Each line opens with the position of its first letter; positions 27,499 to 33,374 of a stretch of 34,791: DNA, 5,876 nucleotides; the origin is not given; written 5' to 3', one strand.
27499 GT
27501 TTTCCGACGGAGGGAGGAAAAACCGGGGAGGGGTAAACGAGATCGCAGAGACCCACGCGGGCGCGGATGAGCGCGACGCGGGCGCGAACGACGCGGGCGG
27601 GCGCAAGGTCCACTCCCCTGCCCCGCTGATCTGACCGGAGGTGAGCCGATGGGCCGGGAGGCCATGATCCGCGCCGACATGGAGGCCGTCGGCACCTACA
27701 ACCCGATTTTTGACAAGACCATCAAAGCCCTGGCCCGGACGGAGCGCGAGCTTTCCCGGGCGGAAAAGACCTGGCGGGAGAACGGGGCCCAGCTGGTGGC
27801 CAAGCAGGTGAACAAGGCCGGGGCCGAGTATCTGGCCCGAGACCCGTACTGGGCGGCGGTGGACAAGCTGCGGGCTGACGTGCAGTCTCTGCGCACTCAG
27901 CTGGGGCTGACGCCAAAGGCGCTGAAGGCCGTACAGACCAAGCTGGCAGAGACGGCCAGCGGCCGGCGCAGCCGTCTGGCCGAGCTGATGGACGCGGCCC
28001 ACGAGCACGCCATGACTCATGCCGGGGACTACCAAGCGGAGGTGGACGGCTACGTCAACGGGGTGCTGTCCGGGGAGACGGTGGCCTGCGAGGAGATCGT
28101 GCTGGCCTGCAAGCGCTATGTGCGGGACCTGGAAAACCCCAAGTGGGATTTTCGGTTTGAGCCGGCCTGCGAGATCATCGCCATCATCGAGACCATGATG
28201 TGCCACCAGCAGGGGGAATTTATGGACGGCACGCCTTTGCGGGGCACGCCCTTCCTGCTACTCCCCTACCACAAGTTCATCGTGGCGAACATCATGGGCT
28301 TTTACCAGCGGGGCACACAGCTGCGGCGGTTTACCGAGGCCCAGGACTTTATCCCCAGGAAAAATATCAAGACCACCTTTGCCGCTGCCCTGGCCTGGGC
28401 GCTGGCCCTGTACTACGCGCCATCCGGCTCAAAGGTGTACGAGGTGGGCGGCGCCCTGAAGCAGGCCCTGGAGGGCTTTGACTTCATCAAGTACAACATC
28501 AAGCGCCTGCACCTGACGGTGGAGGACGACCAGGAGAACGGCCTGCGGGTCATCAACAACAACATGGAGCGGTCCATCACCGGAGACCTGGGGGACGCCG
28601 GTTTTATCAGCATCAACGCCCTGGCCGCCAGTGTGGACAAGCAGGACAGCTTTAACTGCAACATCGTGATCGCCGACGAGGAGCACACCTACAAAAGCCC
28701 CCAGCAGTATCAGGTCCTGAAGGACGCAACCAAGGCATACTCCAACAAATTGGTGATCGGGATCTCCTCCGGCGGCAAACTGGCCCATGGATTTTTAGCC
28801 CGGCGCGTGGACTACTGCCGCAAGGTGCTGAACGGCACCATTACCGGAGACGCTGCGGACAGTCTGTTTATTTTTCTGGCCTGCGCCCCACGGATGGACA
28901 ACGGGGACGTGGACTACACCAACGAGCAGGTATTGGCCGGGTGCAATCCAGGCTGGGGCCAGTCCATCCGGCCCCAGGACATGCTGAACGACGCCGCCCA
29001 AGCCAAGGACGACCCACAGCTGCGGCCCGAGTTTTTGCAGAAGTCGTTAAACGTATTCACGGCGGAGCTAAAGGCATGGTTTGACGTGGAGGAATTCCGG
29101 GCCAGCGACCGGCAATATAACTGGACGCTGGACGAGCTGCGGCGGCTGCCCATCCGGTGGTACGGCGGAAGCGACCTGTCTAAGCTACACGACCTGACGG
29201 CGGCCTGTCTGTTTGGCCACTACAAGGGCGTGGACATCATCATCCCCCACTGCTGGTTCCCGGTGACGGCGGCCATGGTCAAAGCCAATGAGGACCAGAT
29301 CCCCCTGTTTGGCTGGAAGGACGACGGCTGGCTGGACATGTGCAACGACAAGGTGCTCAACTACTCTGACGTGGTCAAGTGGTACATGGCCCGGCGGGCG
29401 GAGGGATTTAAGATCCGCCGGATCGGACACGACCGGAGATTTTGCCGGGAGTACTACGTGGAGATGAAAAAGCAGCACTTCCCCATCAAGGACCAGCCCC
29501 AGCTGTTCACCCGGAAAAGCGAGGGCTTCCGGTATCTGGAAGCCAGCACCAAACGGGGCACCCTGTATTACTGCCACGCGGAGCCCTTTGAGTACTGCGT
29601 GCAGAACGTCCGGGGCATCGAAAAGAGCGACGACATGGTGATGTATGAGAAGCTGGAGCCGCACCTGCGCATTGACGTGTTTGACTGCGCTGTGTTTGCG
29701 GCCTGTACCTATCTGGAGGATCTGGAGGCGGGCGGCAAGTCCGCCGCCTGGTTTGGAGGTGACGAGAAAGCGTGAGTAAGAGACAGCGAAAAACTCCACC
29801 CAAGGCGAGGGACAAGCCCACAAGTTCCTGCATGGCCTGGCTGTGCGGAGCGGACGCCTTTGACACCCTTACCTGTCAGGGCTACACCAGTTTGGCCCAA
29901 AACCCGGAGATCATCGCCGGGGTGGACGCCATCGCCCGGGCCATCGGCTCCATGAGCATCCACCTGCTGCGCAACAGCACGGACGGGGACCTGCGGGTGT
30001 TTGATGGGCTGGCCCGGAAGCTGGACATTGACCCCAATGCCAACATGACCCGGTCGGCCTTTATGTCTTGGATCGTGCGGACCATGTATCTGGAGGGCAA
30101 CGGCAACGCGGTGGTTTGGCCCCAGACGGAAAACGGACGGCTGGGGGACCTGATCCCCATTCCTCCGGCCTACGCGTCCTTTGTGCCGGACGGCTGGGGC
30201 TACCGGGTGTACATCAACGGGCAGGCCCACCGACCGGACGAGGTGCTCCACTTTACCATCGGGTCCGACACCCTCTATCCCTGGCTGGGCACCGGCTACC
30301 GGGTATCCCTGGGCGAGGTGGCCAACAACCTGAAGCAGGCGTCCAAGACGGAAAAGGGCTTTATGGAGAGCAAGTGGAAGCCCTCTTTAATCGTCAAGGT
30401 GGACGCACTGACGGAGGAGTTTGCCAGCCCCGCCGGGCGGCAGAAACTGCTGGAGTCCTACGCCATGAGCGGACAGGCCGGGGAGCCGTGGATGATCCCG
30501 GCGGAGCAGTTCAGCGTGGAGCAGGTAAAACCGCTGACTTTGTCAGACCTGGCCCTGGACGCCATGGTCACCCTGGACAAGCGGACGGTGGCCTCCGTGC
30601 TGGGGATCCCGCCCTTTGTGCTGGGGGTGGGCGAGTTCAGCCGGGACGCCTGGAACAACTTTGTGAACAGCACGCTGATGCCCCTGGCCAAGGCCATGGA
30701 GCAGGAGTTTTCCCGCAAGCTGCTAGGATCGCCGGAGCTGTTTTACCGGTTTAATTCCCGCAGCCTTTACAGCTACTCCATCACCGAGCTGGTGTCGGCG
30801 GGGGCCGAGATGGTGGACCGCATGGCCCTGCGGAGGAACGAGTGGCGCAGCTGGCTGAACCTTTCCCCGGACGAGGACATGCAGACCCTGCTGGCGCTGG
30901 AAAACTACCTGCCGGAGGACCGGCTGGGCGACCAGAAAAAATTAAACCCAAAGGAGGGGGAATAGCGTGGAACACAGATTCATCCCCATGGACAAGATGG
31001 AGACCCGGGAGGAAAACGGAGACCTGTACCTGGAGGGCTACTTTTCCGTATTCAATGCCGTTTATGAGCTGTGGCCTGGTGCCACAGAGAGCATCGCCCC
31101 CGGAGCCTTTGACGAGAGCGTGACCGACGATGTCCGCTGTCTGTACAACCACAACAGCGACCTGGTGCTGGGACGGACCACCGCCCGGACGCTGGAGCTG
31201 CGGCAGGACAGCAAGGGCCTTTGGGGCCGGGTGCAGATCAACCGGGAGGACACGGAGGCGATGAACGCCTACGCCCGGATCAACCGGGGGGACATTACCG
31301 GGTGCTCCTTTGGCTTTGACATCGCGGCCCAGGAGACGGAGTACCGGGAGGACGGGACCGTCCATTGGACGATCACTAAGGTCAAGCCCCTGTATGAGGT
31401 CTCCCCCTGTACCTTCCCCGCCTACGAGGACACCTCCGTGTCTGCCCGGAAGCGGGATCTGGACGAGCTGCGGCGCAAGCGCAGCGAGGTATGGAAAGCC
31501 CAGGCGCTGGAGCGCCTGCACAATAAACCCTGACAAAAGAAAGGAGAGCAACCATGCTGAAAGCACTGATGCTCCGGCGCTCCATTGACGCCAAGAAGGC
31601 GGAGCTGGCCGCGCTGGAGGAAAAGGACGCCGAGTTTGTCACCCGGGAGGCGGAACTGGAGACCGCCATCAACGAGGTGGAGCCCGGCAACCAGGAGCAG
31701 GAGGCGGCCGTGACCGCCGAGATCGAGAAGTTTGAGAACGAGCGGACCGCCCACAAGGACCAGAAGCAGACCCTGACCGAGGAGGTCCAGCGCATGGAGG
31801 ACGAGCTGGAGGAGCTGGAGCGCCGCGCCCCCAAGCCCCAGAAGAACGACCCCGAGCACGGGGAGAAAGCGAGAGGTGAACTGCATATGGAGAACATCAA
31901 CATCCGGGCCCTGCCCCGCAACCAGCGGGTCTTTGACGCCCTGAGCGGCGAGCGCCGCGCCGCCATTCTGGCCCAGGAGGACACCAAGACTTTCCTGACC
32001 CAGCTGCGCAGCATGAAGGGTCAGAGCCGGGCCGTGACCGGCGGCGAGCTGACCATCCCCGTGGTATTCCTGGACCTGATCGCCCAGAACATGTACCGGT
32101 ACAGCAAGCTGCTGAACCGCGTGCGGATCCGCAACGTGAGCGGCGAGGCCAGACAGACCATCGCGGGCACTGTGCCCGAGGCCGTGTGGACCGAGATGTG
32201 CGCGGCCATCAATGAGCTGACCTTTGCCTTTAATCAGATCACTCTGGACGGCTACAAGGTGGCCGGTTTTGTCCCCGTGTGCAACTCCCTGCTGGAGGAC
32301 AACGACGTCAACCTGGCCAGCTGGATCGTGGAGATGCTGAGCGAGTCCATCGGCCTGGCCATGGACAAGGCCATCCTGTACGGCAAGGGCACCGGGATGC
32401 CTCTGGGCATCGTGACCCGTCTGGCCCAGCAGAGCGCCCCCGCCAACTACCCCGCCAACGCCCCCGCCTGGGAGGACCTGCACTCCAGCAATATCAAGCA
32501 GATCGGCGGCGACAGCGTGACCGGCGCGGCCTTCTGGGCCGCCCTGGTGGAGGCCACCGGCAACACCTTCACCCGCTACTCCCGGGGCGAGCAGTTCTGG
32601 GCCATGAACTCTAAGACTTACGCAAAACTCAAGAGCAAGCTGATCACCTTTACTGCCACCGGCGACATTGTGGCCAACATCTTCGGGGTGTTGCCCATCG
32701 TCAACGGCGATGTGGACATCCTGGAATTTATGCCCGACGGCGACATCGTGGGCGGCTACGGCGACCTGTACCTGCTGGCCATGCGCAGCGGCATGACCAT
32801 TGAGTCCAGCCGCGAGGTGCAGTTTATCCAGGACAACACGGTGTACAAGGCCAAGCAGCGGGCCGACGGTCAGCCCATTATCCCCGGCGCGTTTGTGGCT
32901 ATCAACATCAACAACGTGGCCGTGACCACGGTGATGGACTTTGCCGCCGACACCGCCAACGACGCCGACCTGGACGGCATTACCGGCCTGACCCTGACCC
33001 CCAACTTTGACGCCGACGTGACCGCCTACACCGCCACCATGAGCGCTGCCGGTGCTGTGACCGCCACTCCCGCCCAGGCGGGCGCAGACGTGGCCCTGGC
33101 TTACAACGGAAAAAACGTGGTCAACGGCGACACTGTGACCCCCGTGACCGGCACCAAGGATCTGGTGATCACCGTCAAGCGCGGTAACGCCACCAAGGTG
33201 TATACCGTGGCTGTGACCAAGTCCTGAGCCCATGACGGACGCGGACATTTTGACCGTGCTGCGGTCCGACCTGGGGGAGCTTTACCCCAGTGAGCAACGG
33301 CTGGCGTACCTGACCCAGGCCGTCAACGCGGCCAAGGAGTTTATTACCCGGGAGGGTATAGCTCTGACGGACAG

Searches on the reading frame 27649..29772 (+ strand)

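Call 72: search_protein_families(library=pfam, proteins=[window:27649-29772:+], max_evalue=0.0001)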
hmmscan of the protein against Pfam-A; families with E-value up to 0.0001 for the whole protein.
window:27649-29772:+ (708 aa): 3 families
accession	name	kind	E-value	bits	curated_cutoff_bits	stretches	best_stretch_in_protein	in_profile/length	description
PF03354.21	TerL_ATPase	-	2.3e-10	40.9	23.7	1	206-390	1-176/178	Terminase large subunit, ATPase domain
PF05119.17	Terminase_4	-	1.6e-09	38.5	24.7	1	9-98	10-94/98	Phage terminase, small subunit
PF20441.4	TerL_nuclease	-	2.6e-08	33.8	24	1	402-684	3-278/286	Terminase large subunit, endonuclease domain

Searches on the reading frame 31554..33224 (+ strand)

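Call 72: search_protein_families(library=pfam, proteins=[window:31554-33224:+], max_evalue=0.0001)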
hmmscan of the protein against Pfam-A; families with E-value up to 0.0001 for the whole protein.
window:31554-33224:+ (557 aa): 1 family
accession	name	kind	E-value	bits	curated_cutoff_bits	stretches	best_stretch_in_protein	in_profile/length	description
PF05065.19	Phage_capsid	-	5.3e-39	134.7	24.2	1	164-451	1-279/280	Phage capsid family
